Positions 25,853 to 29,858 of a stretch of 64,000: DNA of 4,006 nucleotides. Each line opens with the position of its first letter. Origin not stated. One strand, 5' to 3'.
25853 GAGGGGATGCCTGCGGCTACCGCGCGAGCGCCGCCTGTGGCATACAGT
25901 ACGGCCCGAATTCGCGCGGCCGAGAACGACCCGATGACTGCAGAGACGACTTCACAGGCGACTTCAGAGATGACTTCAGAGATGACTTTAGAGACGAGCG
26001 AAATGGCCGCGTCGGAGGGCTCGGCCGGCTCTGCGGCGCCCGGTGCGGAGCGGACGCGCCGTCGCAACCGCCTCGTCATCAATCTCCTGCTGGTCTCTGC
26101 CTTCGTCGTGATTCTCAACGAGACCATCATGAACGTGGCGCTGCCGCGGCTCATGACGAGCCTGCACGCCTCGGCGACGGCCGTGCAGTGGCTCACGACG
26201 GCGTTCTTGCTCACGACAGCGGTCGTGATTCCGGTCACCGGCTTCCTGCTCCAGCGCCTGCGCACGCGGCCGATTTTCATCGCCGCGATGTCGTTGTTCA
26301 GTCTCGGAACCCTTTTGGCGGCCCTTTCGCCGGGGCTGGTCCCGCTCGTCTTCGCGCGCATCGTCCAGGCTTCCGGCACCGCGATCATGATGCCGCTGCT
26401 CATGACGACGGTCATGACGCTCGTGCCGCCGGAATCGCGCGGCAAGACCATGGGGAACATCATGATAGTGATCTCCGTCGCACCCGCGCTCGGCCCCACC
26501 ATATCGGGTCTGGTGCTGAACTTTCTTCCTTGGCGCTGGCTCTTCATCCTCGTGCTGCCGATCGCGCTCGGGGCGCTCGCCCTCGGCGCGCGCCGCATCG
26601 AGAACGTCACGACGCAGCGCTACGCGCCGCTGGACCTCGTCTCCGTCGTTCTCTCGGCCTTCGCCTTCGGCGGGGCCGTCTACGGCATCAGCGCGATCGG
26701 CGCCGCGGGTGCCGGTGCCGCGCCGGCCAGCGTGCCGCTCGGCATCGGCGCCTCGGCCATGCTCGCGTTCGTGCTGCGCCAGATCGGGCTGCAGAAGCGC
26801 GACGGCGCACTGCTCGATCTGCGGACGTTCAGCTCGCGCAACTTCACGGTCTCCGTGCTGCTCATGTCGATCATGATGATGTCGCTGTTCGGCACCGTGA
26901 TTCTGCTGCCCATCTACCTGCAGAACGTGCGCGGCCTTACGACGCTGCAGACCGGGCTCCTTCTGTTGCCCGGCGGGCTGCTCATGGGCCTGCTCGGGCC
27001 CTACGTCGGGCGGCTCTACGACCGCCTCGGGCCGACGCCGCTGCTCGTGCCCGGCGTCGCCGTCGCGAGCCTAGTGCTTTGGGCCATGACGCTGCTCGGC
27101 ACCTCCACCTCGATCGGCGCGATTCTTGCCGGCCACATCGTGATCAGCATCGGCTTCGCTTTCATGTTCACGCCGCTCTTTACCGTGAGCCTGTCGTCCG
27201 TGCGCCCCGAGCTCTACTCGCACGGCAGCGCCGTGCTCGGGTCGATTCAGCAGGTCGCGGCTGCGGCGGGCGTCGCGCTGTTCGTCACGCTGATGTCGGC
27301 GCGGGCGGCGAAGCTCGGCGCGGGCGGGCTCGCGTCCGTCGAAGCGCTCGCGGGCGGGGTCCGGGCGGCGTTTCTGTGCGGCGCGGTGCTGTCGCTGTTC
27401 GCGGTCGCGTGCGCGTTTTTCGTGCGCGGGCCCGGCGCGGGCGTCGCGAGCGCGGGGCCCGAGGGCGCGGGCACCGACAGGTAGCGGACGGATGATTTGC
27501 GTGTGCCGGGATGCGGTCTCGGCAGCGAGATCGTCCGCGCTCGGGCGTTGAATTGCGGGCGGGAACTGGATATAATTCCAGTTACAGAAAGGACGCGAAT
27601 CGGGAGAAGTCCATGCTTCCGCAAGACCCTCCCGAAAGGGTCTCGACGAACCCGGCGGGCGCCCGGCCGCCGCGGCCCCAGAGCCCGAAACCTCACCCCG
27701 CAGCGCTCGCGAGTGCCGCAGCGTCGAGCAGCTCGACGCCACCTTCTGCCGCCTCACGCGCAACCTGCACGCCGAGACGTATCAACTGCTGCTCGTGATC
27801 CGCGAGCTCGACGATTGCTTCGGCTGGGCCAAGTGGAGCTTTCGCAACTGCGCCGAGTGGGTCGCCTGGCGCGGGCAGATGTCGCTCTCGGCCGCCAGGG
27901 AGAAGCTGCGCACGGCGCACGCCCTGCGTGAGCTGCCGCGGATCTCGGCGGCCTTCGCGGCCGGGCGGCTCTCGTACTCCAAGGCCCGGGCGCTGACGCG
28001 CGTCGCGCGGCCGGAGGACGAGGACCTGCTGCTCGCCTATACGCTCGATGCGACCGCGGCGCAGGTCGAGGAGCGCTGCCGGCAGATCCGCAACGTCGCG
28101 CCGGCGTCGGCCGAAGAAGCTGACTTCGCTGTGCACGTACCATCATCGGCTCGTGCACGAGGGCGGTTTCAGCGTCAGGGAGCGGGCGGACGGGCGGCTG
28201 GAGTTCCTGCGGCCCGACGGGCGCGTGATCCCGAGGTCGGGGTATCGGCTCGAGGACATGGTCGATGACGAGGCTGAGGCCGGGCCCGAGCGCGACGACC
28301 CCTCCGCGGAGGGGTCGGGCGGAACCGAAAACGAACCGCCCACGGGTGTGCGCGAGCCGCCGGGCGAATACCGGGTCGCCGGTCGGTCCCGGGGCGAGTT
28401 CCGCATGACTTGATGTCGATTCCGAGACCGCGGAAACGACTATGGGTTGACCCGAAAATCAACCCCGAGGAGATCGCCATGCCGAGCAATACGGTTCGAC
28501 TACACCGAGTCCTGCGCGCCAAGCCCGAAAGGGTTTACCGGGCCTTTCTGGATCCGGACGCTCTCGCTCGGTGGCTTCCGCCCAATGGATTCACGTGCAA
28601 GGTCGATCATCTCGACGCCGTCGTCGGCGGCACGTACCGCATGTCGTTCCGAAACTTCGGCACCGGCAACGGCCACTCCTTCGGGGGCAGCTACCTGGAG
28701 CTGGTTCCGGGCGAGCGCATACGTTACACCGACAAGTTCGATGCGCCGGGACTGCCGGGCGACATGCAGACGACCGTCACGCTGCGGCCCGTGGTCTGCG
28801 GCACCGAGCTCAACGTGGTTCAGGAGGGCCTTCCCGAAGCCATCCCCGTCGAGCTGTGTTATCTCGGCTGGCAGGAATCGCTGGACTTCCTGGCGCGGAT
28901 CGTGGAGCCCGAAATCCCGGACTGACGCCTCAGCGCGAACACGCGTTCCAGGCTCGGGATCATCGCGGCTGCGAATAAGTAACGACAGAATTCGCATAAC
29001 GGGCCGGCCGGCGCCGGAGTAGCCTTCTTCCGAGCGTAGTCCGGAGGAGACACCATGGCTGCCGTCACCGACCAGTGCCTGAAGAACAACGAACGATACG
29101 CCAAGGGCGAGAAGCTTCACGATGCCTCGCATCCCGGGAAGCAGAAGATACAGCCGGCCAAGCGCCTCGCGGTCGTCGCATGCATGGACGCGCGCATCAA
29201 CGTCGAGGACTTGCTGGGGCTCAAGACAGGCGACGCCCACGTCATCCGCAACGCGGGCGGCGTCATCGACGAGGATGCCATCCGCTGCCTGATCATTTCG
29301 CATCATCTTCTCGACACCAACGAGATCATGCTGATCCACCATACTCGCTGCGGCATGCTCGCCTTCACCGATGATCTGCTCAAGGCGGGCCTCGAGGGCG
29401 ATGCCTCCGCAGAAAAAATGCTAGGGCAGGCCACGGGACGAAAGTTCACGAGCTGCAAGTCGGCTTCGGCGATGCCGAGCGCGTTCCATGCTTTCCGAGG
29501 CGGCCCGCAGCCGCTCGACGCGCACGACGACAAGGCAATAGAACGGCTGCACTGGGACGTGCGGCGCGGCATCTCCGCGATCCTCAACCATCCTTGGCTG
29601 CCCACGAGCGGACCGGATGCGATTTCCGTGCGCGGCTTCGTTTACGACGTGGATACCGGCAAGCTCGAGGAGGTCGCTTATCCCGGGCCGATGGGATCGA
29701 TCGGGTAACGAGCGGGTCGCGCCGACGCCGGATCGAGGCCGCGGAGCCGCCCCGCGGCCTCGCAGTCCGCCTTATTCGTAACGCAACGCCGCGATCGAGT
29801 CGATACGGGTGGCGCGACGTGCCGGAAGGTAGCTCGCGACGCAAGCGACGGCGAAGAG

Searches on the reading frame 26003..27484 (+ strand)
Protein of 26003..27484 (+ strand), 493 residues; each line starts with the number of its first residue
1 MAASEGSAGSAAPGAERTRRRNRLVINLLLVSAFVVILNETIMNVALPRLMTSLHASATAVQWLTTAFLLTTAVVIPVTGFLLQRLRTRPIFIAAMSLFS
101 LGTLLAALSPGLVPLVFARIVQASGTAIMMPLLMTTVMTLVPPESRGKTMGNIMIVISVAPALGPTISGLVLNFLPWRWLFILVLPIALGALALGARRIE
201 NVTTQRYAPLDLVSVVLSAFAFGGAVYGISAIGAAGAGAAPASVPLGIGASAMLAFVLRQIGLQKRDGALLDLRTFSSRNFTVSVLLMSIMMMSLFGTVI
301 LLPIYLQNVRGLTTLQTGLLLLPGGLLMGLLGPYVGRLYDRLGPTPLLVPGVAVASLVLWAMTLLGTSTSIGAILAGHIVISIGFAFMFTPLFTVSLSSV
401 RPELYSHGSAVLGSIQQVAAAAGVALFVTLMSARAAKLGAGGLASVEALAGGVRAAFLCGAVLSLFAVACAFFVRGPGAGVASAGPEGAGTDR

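Call 26: search_protein_families(library=pfam, proteins=[window:26003-27484:+], max_evalue=0.001)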
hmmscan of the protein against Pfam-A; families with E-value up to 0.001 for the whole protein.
window:26003-27484:+ (493 aa): 1 family
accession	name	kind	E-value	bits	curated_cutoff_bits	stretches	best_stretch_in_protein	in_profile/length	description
PF07690.21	MFS_1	-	4.5e-50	170.9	33.4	1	29-423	1-346/347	Major Facilitator Superfamily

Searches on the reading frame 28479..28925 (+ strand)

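Call 26: search_protein_families(library=pfam, proteins=[window:28479-28925:+], max_evalue=0.001)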
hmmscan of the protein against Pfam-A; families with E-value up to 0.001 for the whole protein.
window:28479-28925:+ (148 aa): 2 families
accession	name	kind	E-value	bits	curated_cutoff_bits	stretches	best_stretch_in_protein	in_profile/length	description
PF08327.17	AHSA1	-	6.6e-30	104.3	22.1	1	14-143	2-125/125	Activator of Hsp90 ATPase homolog 1-like protein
PF10604.15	Polyketide_cyc2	-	3.1e-06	28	27.4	1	5-110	3-101/142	Polyketide cyclase / dehydrase and lipid transport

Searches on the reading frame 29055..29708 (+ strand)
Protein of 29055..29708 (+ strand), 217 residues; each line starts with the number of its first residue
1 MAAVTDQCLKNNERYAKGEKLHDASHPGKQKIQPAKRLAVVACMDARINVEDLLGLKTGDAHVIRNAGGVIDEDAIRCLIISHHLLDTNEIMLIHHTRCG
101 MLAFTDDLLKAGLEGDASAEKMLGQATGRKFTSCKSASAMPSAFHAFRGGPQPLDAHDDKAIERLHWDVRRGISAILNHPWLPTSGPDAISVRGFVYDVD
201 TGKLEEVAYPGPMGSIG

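Call 26: search_protein_families(library=pfam, proteins=[window:29055-29708:+], max_evalue=0.001)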
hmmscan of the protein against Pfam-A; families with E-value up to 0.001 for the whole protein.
window:29055-29708:+ (217 aa): 1 family
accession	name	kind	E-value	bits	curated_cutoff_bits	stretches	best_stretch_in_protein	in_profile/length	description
PF00484.24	Pro_CA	-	1.5e-14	55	25.7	1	39-204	2-156/156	Carbonic anhydrase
